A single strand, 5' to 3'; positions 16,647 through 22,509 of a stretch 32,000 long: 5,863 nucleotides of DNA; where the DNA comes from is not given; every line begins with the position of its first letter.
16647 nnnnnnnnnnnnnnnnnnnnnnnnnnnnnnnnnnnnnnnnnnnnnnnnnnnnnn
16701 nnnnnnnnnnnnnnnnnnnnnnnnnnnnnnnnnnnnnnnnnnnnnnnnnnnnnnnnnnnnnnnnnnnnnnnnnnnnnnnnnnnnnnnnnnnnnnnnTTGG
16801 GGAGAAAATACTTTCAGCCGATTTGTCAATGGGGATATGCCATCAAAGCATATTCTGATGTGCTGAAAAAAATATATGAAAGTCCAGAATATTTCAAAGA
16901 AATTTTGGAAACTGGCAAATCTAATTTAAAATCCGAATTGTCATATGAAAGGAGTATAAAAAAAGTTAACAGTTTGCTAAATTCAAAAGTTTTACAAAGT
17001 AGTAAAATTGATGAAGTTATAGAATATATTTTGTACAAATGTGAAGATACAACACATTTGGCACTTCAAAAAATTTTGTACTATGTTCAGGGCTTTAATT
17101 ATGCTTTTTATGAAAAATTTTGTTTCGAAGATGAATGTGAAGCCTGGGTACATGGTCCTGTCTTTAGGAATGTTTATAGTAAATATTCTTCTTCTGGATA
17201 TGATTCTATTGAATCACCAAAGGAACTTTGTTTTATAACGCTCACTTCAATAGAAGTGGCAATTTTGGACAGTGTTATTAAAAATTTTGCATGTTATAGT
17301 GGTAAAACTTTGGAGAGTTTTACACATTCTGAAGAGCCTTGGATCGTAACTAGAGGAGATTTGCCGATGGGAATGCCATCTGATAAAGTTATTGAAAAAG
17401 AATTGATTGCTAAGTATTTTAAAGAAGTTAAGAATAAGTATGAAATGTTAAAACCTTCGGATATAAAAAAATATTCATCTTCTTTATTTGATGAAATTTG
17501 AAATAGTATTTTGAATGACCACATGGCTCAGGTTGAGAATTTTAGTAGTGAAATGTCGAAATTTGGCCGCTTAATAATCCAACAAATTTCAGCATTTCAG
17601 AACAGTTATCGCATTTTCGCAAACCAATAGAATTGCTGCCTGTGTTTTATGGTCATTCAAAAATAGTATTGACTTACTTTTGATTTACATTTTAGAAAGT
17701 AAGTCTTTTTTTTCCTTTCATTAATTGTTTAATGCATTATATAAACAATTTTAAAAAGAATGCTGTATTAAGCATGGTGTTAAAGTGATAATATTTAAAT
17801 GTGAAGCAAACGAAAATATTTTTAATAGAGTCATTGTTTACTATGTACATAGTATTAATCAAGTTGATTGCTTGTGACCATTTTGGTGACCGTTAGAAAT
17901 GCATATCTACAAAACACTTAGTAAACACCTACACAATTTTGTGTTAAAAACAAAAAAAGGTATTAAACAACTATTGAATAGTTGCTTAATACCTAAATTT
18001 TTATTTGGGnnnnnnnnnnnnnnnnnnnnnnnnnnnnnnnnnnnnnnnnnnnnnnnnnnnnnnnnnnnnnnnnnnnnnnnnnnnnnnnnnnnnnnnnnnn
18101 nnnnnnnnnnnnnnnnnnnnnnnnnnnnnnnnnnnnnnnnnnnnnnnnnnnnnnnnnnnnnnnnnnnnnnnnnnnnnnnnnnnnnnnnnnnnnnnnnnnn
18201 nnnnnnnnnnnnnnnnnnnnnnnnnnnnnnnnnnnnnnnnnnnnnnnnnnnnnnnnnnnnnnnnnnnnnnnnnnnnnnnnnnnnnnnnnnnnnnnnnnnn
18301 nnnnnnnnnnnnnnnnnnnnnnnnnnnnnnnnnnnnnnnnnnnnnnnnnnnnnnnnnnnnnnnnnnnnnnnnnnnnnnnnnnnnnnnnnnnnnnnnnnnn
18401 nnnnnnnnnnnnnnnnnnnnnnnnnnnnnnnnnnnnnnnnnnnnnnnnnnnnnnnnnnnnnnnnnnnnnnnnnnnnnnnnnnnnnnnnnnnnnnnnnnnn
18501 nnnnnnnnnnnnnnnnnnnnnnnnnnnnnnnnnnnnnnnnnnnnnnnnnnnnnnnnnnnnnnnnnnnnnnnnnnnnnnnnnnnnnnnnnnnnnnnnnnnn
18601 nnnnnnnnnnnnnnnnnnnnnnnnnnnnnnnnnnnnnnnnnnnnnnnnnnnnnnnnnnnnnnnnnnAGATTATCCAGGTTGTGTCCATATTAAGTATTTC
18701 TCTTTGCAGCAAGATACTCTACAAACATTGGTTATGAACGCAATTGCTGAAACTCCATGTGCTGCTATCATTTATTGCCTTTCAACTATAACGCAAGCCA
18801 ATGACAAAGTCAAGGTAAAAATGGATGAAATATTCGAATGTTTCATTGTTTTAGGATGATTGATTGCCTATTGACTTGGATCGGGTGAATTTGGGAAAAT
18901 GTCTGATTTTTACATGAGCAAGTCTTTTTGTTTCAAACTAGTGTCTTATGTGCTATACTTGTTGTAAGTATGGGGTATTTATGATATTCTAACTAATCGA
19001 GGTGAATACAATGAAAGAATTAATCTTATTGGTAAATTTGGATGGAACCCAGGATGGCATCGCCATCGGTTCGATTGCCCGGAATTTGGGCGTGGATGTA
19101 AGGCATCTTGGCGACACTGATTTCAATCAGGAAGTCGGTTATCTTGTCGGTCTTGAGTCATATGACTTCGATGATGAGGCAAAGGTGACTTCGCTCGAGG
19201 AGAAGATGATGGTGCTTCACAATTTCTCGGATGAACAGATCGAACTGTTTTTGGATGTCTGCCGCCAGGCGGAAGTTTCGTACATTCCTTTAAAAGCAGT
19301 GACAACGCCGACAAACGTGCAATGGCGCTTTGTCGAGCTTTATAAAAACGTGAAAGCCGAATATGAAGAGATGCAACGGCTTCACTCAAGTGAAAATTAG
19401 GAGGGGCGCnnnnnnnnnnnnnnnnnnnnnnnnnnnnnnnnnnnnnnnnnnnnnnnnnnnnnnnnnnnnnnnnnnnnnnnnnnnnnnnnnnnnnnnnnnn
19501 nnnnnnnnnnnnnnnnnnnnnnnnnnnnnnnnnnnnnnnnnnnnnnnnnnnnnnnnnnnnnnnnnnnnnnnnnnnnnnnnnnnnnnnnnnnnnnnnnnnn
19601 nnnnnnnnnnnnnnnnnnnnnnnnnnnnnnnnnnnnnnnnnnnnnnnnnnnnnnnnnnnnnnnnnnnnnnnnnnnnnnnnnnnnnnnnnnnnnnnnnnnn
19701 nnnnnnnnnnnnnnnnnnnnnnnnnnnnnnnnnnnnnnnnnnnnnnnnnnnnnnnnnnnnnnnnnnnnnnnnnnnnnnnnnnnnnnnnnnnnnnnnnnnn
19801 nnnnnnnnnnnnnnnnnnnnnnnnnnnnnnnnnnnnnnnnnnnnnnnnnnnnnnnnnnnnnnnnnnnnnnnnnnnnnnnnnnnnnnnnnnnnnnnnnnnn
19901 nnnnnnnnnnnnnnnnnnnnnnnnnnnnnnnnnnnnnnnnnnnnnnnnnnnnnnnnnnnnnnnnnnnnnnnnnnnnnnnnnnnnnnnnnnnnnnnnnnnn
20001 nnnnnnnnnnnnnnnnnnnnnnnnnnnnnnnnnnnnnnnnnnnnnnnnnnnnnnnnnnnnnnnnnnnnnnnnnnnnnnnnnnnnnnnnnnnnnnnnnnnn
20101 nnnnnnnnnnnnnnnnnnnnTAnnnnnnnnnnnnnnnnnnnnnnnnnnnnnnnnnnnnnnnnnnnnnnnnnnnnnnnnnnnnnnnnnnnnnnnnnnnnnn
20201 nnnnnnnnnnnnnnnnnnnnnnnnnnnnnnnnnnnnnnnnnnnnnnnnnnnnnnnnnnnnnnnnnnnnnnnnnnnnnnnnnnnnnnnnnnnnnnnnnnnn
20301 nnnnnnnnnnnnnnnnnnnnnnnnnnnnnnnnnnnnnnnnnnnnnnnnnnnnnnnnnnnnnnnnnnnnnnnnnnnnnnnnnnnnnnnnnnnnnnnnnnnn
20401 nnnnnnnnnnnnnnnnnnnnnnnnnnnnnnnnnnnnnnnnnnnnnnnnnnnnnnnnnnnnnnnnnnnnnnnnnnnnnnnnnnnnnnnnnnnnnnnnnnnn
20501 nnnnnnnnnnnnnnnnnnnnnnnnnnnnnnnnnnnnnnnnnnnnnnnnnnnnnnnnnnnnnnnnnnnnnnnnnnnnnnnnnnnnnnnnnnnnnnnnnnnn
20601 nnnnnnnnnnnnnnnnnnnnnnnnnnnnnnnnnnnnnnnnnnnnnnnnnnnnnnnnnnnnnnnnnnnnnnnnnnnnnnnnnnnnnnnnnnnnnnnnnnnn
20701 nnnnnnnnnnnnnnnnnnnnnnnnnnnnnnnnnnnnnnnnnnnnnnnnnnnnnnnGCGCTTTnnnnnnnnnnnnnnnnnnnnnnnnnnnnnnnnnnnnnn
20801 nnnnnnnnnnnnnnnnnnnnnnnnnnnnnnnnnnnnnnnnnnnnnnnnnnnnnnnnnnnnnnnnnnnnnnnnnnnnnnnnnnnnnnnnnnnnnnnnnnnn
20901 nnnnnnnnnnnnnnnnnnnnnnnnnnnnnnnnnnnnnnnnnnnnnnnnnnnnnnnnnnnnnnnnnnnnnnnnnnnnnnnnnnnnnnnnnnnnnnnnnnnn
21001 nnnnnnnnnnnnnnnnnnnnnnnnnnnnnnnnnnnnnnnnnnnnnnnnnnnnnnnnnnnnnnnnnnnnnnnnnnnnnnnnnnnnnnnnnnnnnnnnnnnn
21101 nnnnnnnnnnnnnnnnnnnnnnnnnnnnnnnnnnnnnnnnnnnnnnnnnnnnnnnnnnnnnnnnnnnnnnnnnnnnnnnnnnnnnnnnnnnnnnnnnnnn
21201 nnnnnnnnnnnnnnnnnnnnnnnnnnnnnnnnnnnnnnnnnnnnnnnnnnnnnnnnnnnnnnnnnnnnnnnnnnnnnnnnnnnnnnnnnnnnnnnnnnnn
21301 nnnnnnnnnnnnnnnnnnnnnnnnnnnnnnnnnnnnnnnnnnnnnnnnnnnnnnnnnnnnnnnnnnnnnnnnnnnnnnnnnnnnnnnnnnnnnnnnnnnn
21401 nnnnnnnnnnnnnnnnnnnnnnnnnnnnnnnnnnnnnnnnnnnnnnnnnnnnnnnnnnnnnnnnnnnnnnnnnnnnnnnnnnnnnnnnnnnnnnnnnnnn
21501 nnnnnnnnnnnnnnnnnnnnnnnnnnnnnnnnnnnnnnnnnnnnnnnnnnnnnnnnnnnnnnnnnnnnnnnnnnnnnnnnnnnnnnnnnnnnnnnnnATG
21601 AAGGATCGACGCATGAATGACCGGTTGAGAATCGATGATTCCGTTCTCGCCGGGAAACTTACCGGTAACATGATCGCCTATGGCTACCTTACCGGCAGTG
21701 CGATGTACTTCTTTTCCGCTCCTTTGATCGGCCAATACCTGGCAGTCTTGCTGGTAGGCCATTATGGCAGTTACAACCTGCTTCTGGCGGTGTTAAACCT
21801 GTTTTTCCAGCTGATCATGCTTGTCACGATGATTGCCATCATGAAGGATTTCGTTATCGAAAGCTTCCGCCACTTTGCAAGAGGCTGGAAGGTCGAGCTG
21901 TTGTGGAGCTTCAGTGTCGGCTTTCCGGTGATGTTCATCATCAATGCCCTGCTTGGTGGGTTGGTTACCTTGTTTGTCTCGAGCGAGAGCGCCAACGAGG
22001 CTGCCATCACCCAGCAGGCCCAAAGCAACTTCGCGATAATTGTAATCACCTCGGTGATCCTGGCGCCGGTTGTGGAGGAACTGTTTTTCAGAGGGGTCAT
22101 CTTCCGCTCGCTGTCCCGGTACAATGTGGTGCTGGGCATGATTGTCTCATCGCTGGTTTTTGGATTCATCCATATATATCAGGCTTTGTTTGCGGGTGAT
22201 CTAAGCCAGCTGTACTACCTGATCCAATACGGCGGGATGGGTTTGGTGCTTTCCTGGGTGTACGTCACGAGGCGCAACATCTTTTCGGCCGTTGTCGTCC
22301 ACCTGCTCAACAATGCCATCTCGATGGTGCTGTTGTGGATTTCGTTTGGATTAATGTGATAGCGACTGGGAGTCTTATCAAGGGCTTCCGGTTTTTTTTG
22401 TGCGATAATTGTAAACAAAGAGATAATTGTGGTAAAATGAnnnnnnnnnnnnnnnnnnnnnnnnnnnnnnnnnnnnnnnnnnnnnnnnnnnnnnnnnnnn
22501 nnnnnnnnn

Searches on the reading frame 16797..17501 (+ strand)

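Call 43: search_protein_families(library=pfam, proteins=[window:16797-17501:+], max_evalue=0.001)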
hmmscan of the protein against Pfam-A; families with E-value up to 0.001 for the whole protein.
window:16797-17501:+ (234 aa): 1 family
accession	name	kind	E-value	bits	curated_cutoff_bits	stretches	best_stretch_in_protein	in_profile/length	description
PF13274.11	SocA_Panacea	-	1.1e-17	65.4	25.7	1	90-182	1-112/113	Antitoxin SocA-like, Panacea domain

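Call 58: search_protein_families(library=padloc, proteins=[window:16797-17501:+], max_evalue=0.001)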
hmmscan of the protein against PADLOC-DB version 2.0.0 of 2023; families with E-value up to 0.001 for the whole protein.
window:16797-17501:+ (234 aa): 0 families

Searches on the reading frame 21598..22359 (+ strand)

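Call 43: search_protein_families(library=pfam, proteins=[window:21598-22359:+], max_evalue=0.001)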
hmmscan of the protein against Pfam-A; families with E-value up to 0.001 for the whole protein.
window:21598-22359:+ (253 aa): 1 family
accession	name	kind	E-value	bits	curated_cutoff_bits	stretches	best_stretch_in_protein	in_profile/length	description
PF02517.21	Rce1-like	-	9.9e-22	77.5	22.4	1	144-241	3-93/93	Type II CAAX prenyl endopeptidase Rce1-like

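Call 58: search_protein_families(library=padloc, proteins=[window:21598-22359:+], max_evalue=0.001)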
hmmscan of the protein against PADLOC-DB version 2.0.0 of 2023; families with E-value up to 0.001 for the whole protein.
window:21598-22359:+ (253 aa): 0 families
